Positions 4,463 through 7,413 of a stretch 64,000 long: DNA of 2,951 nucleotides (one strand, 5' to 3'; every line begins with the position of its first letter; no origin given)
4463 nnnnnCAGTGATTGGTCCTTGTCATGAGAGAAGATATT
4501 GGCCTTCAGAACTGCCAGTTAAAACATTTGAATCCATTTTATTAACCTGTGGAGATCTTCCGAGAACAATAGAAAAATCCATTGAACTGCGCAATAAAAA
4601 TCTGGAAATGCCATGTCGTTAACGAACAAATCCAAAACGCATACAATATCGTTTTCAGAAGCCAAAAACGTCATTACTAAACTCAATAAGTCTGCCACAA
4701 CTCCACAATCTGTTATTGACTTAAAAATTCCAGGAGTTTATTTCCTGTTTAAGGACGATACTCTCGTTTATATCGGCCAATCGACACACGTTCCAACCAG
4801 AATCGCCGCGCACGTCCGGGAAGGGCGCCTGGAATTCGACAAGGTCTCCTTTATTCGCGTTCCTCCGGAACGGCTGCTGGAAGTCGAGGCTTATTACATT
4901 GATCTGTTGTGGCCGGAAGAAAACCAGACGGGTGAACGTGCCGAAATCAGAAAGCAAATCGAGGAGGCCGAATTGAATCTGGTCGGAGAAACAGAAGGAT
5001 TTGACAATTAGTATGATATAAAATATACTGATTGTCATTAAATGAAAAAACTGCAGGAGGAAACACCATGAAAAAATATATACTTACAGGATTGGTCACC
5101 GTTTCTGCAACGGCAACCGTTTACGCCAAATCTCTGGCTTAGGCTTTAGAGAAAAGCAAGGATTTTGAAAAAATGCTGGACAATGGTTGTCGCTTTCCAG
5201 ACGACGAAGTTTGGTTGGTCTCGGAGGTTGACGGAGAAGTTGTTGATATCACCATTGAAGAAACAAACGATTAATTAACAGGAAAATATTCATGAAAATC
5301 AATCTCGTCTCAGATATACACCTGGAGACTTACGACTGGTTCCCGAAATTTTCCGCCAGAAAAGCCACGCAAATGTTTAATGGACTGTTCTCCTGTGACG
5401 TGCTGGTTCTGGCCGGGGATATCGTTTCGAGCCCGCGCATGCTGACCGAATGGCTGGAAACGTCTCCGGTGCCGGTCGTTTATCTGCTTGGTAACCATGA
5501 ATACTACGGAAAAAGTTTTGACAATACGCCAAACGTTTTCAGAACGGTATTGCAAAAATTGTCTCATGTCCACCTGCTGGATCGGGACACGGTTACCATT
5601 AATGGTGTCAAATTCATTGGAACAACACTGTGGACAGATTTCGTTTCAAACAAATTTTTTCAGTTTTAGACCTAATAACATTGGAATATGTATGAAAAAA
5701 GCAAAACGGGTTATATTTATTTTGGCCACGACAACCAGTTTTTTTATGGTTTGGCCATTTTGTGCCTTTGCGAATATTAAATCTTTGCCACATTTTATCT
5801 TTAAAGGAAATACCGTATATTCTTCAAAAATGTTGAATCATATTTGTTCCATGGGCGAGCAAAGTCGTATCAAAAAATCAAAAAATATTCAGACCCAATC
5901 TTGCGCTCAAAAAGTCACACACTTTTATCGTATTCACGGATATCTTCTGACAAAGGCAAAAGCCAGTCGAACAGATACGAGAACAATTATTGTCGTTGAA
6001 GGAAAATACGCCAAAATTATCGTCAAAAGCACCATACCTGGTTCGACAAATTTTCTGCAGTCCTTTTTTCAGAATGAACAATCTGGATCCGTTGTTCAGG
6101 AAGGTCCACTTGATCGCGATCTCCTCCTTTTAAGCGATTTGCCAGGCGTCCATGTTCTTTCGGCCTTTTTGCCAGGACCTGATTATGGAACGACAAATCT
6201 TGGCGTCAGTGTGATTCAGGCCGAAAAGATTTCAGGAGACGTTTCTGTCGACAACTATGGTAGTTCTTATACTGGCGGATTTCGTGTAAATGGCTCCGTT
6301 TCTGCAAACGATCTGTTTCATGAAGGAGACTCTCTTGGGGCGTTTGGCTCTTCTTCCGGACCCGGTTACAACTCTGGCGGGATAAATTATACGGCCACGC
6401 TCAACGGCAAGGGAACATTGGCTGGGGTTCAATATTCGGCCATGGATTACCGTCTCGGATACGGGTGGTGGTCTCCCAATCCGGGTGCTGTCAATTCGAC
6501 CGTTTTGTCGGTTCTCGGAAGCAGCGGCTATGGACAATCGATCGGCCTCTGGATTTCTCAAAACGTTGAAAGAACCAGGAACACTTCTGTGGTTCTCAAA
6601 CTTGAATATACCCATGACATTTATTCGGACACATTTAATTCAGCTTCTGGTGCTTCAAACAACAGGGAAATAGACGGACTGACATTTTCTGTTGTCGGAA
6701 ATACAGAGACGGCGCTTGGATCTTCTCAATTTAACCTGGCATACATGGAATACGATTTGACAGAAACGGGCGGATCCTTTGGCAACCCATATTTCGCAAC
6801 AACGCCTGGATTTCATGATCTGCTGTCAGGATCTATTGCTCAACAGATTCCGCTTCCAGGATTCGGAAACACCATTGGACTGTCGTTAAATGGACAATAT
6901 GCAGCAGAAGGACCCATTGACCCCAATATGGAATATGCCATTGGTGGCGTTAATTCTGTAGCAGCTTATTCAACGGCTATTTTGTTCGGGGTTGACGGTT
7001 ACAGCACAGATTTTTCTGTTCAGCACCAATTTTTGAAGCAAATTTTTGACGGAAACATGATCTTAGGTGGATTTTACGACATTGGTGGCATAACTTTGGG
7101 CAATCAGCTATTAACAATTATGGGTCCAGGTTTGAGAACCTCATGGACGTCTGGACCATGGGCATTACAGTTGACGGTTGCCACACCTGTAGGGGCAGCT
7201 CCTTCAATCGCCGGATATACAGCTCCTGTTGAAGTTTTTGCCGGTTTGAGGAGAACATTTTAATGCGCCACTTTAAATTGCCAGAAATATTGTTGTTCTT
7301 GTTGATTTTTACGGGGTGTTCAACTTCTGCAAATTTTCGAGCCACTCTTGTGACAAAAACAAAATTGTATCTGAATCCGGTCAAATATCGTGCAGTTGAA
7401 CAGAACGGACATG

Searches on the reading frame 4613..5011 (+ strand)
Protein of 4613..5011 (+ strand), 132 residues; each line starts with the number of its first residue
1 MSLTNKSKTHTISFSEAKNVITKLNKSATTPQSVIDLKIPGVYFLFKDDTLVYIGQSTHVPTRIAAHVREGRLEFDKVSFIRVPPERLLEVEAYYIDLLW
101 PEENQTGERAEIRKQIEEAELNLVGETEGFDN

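Call 26: search_protein_families(library=pfam, max_evalue=0.01, proteins=[window:4613-5011:+])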
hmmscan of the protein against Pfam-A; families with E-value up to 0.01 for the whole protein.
window:4613-5011:+ (132 aa): 1 family
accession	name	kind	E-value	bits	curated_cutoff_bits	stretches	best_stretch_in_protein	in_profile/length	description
PF01541.30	GIY-YIG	-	0.0016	19.2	22.6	1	41-89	3-50/78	GIY-YIG catalytic domain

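Call 54: find_encoding_contigs(protein=window:4613-5011:+, flank=8000, max_places=10)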
Protein window:4613-5011:+ (132 aa): 16 contigs read that carry it; 10 places shown.
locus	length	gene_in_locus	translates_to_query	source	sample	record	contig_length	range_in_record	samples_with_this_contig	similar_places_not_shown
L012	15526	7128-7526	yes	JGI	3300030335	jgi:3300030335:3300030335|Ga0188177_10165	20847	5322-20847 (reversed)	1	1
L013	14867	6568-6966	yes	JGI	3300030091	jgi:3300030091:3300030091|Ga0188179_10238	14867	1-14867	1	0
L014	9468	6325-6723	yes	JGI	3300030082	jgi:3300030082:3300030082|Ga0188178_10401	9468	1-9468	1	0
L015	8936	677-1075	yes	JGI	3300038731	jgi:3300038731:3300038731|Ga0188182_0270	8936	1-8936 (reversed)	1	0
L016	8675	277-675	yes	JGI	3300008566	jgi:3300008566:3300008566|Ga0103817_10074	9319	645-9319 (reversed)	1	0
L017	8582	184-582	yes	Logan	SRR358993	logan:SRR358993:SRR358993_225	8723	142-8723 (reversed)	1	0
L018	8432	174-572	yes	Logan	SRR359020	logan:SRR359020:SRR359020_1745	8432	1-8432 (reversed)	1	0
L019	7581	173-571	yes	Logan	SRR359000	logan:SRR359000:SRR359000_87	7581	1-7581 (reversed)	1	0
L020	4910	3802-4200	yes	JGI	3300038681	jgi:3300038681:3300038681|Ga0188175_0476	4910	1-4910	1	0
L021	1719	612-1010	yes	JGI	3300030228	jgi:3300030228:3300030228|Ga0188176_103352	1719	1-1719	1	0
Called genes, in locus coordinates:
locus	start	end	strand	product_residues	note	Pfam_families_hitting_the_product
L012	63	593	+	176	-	PF13521:AAA_28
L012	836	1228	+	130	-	-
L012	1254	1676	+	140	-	-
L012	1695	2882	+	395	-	PF01555:N6_N4_Mtase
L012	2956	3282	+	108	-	-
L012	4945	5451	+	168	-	PF01145:Band_7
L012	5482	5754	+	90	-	-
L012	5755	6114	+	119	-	-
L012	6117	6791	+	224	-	PF00583:Acetyltransf_1, PF13673:Acetyltransf_10, PF13527:Acetyltransf_9 (weak), PF13508:Acetyltransf_7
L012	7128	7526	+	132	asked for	-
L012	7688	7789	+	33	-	-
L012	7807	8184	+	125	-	PF00149:Metallophos, PF12850:Metallophos_2 (weak)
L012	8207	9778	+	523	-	-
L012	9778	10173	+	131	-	-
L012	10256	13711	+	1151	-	PF05860:TPS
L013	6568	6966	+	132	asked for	-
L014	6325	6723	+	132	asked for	-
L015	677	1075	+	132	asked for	-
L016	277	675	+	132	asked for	-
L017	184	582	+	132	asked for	-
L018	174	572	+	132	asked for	-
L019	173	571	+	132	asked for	-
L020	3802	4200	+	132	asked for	-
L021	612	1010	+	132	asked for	-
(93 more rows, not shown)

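Call 106: search_protein_families(library=ncbifam, max_evalue=0.001, proteins=[window:4613-5011:+])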
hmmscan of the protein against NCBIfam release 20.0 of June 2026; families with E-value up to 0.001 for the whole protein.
window:4613-5011:+ (132 aa): 0 families

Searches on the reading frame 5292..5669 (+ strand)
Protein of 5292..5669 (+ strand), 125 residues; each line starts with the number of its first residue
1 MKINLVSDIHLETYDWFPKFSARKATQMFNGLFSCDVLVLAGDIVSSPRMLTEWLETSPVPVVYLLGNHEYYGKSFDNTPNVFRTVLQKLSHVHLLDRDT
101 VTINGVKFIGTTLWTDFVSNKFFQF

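Call 105: search_protein_families(library=pfam, max_evalue=0.001, proteins=[window:5292-5669:+])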
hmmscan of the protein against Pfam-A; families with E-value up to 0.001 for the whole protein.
window:5292-5669:+ (125 aa): 2 families
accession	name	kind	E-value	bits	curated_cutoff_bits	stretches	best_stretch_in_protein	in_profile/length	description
PF00149.33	Metallophos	-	8.9e-08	33.2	21.5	1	1-84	1-85/191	Calcineurin-like phosphoesterase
PF12850.12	Metallophos_2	-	3e-06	27.8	27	1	1-107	1-83/154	Calcineurin-like phosphoesterase superfamily domain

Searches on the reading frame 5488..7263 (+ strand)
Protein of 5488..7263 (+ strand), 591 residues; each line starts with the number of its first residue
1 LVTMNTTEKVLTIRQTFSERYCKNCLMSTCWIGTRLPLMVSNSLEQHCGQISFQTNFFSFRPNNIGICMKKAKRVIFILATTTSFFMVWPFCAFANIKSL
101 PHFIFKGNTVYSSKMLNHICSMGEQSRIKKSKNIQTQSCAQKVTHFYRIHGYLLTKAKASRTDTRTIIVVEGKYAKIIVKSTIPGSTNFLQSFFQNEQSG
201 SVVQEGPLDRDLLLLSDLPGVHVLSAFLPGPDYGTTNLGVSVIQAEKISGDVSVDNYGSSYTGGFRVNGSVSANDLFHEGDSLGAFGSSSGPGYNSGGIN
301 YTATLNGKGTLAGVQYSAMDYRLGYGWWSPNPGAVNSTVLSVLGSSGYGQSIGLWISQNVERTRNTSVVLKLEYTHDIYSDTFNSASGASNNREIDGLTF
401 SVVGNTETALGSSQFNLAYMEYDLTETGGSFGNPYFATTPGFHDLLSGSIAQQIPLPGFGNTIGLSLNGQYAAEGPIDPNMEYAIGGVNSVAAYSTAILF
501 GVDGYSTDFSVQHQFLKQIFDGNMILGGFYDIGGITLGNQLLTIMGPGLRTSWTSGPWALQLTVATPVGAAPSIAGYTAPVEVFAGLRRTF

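Call 8: search_protein_families(library=pfam, proteins=[window:5488-7263:+])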
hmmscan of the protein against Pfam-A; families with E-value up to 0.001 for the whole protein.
window:5488-7263:+ (591 aa): 1 family
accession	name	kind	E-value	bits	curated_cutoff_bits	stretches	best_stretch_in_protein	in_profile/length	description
PF03865.19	ShlB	-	7.4e-06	26.1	22.7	1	234-537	1-293/311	Haemolysin secretion/activation protein ShlB/FhaC/HecB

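Call 30: find_related_loci(query=window:5488-7263:+, collection=metagenome_contigs, flank=10000)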
Query window:5488-7263:+ (591 aa) in metagenome_contigs; peptide patterns used: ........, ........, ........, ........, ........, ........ (x = any residue, [..] = any of these).
32 stretches matched a pattern; 2 encode a relative of the query (tblastn E <= 1e-3); 2 distinct loci.
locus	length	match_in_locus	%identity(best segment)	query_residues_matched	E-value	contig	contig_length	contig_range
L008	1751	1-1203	100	191-591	0e+0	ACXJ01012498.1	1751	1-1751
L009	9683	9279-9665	90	53-181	3e-73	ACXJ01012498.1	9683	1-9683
